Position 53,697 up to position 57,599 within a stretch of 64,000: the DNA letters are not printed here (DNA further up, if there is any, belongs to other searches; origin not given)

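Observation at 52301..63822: Candidate extracellular nucleic-acid capture/degradation/uptake locus: CUT1-type ABC importer fused in one gene string to SNase-, OB-fold- and barnase-type lipoproteins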

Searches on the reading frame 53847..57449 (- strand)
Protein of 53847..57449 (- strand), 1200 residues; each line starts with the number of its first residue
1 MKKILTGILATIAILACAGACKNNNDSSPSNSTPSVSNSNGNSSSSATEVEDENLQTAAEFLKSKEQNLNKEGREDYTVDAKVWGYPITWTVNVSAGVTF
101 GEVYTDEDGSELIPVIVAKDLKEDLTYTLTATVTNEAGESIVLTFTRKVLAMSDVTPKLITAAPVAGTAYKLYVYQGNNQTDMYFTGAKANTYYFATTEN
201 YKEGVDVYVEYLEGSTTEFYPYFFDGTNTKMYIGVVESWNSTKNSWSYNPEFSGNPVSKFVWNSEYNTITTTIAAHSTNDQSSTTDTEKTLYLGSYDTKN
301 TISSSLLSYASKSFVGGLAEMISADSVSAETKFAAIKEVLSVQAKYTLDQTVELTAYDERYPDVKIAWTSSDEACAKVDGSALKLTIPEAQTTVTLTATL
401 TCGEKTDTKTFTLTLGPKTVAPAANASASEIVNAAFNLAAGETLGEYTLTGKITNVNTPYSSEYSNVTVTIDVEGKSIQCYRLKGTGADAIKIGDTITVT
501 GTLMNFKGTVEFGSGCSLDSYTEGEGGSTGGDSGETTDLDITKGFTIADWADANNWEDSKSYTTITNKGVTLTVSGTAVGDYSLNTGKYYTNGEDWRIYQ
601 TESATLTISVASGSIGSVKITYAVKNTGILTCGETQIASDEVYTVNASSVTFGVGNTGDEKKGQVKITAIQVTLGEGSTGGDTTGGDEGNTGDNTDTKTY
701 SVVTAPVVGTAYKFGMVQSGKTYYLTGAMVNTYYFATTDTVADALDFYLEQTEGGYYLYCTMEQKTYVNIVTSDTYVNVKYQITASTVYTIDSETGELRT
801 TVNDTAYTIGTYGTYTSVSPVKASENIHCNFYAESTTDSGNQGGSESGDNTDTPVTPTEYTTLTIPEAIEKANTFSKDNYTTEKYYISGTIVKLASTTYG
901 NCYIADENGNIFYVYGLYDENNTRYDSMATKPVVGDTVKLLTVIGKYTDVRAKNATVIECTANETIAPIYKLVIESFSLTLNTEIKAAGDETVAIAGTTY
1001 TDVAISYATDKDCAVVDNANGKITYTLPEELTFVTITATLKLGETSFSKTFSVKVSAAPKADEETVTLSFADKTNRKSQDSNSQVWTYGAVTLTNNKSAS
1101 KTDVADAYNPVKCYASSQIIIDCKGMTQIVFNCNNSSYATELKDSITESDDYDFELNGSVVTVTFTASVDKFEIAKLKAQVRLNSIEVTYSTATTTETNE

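Call 3: search_protein_families(library=pfam, proteins=[window:53847-57449:-], max_evalue=0.01)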
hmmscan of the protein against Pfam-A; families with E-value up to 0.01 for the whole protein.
window:53847-57449:- (1200 aa): 2 families
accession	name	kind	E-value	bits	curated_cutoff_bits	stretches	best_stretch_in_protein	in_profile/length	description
PF20578.4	aBig_2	-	1.6e-12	47.5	27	1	351-415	24-86/89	Atrophied bacterial Ig domain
PF01336.31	tRNA_anti-codon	-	0.005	17.2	27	0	448-511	2-66/75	OB-fold nucleic acid binding domain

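Call 4: search_protein_families(library=ncbifam, proteins=[window:53847-57449:-], max_evalue=0.01)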
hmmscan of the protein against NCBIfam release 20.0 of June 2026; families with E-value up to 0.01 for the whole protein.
window:53847-57449:- (1200 aa): 0 families

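Call 40: find_homologous_proteins(query=window:53847-57449:-)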
Query window:53847-57449:- (1200 aa): 404 proteins with E <= 0.001 among 8000 candidates; the best 120 are listed.
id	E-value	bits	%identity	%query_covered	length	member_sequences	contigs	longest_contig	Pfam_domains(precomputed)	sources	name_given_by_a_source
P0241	0.0e+0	2596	100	100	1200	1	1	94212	PF20578.5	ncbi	-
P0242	2.4e-250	852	47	13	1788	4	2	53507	PF19135.6,PF01336.32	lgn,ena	-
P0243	5.0e-244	831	45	12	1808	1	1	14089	PF19135.6,PF01336.32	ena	-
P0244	3.7e-232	792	35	33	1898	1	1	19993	PF09673.16,PF01336.32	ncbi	-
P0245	9.9e-230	784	33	34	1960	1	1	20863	PF01336.32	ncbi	-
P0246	1.3e-227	777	49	9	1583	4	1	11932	PF18914.7,PF19135.6,PF01336.32,PF13567.12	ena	-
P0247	8.2e-218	744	48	11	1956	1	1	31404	PF18914.7,PF22708.3,PF13742.13,PF01336.32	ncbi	-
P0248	3.8e-217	742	36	34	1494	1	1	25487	PF22708.3,PF01336.32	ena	-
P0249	1.4e-210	720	32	33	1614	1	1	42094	PF01336.32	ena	-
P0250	1.8e-209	716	41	71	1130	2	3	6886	PF20578.5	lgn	-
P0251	5.4e-209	715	35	33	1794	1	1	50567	PF01336.32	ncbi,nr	ncbi:MAG: PT domain-containing protein, partial [Oscillospiraceae bacterium]|nr:PT domain-containing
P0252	1.0e-204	701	43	68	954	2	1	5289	PF20578.5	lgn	-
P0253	1.5e-204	700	40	38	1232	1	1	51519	PF20578.5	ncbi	-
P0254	2.2e-204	700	41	13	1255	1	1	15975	PF18914.7,PF19135.6,PF13100.12,PF01336.32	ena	-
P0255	9.1e-203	694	63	8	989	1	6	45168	PF19135.6,PF13100.12,PF01336.32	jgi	-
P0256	1.6e-193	664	43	18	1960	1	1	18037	PF09479.17,PF01336.32,PF04231.20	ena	-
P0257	2.0e-192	660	40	14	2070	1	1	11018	PF23104.2,PF19135.6,PF01336.32,PF15569.13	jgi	-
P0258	3.1e-192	659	50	11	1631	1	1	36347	PF12869.14,PF00717.29,PF18051.7,PF18914.7,PF22965.2,PF17131.12,PF22794.2,PF01336.32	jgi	-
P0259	1.0e-189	651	37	44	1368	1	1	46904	PF01336.32,PF20578.5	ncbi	-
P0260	4.3e-188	646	55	9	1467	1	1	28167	PF01336.32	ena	-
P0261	2.4e-187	643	48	20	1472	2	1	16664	PF05887.17,PF01336.32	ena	-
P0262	4.5e-183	629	35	43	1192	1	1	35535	PF01336.32,PF20578.5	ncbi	-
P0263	1.2e-181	624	43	13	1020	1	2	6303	PF19135.6,PF01336.32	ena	-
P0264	1.5e-179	617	58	8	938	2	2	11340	PF18914.7,PF04131.21,PF19135.6,PF13100.12,PF01336.32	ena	-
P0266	3.0e-176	606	35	31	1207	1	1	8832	PF01336.32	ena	-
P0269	1.7e-174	601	37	25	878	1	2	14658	PF19135.6,PF01336.32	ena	-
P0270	1.6e-172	594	59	9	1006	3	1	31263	PF18914.7,PF19135.6,PF01336.32,PF26045.1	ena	-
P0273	3.2e-170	586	66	8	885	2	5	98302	PF19135.6,PF13100.12,PF01336.32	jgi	-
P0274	2.2e-169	584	36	22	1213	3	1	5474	PF01336.32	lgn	-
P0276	3.4e-167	576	39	22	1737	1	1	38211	PF01336.32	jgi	-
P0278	8.7e-165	568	33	34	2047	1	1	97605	PF01336.32,PF04231.20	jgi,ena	-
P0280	9.0e-163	562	47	44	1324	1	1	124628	PF01336.32,PF20578.5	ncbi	-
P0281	2.3e-161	557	63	8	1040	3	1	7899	PF19135.6,PF01336.32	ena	-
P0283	7.0e-160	552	33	35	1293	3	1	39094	PF00717.29,PF18914.7,PF12709.13,PF01336.32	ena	-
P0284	5.0e-159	549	45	44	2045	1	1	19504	PF01336.32,PF20578.5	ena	-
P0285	5.3e-159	549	57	8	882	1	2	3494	PF19135.6,PF13100.12,PF01336.32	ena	-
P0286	8.6e-159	549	33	44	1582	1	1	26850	PF01336.32,PF20578.5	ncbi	-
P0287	1.7e-158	548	32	34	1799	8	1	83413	PF01336.32,PF20578.5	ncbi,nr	ncbi:MAG: hypothetical protein IJL73_02435 [Lachnospiraceae bacterium]|nr:hypothetical protein [Lach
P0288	1.7e-158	548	32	34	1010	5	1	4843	PF01336.32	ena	-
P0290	7.6e-158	545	56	9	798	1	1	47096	PF18914.7,PF19099.6,PF01336.32,PF13567.12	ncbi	-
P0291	1.2e-156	542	51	8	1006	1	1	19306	PF01336.32,PF13567.12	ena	-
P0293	1.3e-155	538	29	44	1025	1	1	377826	PF01336.32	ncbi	-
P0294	3.1e-155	537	46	41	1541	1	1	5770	PF01336.32,PF20578.5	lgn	-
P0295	1.0e-154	535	45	44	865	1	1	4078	PF01336.32,PF20578.5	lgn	-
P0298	6.3e-154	533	51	8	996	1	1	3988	PF01336.32,PF13567.12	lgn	-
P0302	1.8e-152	528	42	45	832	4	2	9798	PF01336.32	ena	-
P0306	1.2e-151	525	51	9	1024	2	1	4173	PF01336.32,PF13567.12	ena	-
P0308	2.6e-151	524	31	44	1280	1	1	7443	PF01336.32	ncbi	-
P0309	1.0e-149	519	38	21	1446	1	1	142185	PF01336.32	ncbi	-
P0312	8.2e-148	512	68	8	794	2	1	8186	PF19099.6,PF19135.6,PF01336.32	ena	-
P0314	6.7e-147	509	51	10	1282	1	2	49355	PF13742.13,PF13100.12,PF01336.32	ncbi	-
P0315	1.8e-146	508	43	44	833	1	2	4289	PF01336.32,PF20578.5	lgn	-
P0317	1.9e-143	498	42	43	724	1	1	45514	PF01336.32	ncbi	-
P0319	4.7e-142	493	33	44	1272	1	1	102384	PF01336.32,PF20578.5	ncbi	-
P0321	2.9e-140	487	57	8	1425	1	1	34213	PF01336.32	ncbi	-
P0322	6.8e-139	483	47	44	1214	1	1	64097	PF01336.32,PF20578.5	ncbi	-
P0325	1.5e-137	478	56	9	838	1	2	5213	PF18914.7,PF19135.6,PF13100.12,PF01336.32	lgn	-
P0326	3.8e-137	477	38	36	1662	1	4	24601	PF01336.32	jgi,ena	-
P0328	7.9e-136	473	31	21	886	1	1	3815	PF01336.32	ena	-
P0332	4.9e-134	467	57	10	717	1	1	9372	PF01336.32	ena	-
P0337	3.2e-132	461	29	34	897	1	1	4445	PF01336.32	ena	-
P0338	1.5e-131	458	41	44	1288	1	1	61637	PF01336.32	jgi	-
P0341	2.6e-130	454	34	32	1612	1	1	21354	PF01336.32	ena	-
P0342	1.7e-129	452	36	44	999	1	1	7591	PF01336.32,PF20578.5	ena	-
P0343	2.1e-129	451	61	8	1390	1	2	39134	PF01336.32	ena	-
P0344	4.4e-129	450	53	35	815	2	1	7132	PF01336.32,PF20578.5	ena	-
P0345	1.3e-127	445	31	31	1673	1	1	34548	PF13742.13,PF13100.12,PF03100.23,PF01336.32,PF13567.12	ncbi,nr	ncbi:MAG: OB-fold nucleic acid binding domain-containing protein, partial [Clostridia bacterium]|nr:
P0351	1.2e-122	429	60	8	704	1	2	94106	PF19135.6,PF13100.12,PF01336.32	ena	-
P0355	1.1e-120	422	36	42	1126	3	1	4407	PF01336.32,PF20578.5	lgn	-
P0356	1.6e-120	422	60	8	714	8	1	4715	PF12869.14,PF01336.32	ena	-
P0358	1.9e-119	418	37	18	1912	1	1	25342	PF01336.32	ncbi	-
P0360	1.2e-118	416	32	27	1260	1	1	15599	PF01336.32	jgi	-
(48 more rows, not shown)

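Call 42: search_protein_families(library=pfam, proteins=[window:53847-57449:-], max_evalue=5)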
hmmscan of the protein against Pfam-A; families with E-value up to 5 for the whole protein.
window:53847-57449:- (1200 aa): 3 families
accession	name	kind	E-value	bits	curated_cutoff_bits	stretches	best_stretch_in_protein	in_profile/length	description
PF20578.4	aBig_2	-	1.6e-12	47.5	27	2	351-415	24-86/89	Atrophied bacterial Ig domain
PF01336.31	tRNA_anti-codon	-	0.005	17.2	27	1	448-511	2-66/75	OB-fold nucleic acid binding domain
PF00924.24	MS_channel_2nd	-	0.22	12.1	20.2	0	489-511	16-34/68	Mechanosensitive ion channel, beta-domain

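Call 43: find_encoding_contigs(protein=P0241, flank=10000, max_places=3)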
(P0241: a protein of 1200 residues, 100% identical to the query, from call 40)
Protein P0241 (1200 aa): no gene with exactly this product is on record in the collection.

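Call 45: list_cluster_members(proteins=[P0241])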
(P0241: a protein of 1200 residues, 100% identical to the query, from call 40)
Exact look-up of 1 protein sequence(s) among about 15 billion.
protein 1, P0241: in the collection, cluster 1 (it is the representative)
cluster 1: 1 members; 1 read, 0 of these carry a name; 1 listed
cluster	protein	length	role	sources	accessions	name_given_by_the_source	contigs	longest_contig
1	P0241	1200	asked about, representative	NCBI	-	-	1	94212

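Call 65: predict_structure(alignment_id=A3)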
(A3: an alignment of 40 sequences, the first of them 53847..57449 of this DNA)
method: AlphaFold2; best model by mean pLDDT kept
length: 1200 residues; sequences in the alignment: 40
mean_pLDDT: 82.8   pTM: 0.44
mean pLDDT of the five models: 82.8, 82.6, 82.0, 81.2, 79.8
residues with pLDDT >= 90: 651; 70-90: 348; 50-70: 63; < 50: 138
segments of 3 or more residues with pLDDT < 50: 1-3, 21-50, 526-542, 578-594, 599-601, 677-699, 818-827, 835-858, 1195-1200
pLDDT, mean of each block of 10 residues (from residue 1): 64 64 36 35 36 81 89 88 92 91 80 89 92 91 93 87 94 88 93 89 95 94 94 94 87 96 94 93 92 89 93 90 88 89 92 85 91 91 91 95 94 94 89 93 93 91 88 94 90 92 91 90 62 30 59 62 75 68 36 47 77 86 82 89 90 78 74 61 29 36 78 79 81 80 90 93 88 77 92 80 72 47 45 47 26 42 97 92 95 96 97 97 95 97 95 97 93 96 92 96 97 95 92 94 96 86 89 94 95 95 90 97 96 97 92 92 93 97 97 53
secondary structure, 60 per line:
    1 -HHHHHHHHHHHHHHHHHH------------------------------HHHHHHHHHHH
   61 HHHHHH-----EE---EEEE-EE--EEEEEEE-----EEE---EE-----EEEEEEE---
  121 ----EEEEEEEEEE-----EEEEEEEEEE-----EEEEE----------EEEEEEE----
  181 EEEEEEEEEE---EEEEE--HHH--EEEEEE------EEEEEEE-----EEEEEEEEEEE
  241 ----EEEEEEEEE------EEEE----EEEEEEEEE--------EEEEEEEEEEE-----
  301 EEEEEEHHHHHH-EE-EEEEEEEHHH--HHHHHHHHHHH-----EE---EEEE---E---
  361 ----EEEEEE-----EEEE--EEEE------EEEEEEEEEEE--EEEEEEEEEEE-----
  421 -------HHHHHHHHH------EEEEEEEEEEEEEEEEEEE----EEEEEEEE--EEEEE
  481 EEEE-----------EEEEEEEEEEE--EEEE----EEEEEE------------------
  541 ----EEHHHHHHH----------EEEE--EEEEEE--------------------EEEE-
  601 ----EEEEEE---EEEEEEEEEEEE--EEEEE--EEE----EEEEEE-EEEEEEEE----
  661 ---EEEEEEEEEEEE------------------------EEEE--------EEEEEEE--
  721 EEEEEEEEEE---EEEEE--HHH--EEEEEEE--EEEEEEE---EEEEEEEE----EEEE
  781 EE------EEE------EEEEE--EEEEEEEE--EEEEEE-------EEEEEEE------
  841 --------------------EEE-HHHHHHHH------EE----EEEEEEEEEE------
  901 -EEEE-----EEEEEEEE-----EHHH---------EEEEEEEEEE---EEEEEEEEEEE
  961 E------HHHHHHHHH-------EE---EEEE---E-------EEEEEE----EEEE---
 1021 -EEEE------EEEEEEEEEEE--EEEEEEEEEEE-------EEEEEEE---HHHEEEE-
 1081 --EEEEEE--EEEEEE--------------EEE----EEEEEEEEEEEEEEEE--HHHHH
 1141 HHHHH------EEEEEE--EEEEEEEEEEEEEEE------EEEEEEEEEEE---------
elements in order (helices of 4 or more, strands of 3 or more residues): H2-19 H50-66 E77-80 E86-92 E98-100 E111-117 E125-134 E140-149 E155-159 E170-176 E181-190 E194-198 E206-211 E218-224 E230-240 E245-253 E260-263 E268-276 E285-295 E301-306 H307-312 E317-323 H329-339 E350-353 E365-370 E376-379 E382-385 E392-402 E405-415 H428-436 E443-461 E466-473 E476-484 E496-506 E509-512 E517-522 H547-553 E564-567 E570-575 E596-599 E605-610 E614-625 E628-632 E635-637 E642-647 E649-656 E664-675 E700-703 E712-718 E721-730 E734-738 E746-752 E755-761 E765-772 E777-782 E789-791 E798-802 E805-812 E815-820 E828-834 E861-863 H865-872 E885-894 E902-905 E911-918 E937-946 E950-961 H968-976 E989-992 E1004-1009 E1014-1017 E1022-1025 E1032-1042 E1045-1055 E1063-1069 E1076-1079 E1083-1088 E1091-1096 E1111-1113 E1118-1133 H1136-1145 E1152-1157 E1160-1174 E1181-1191
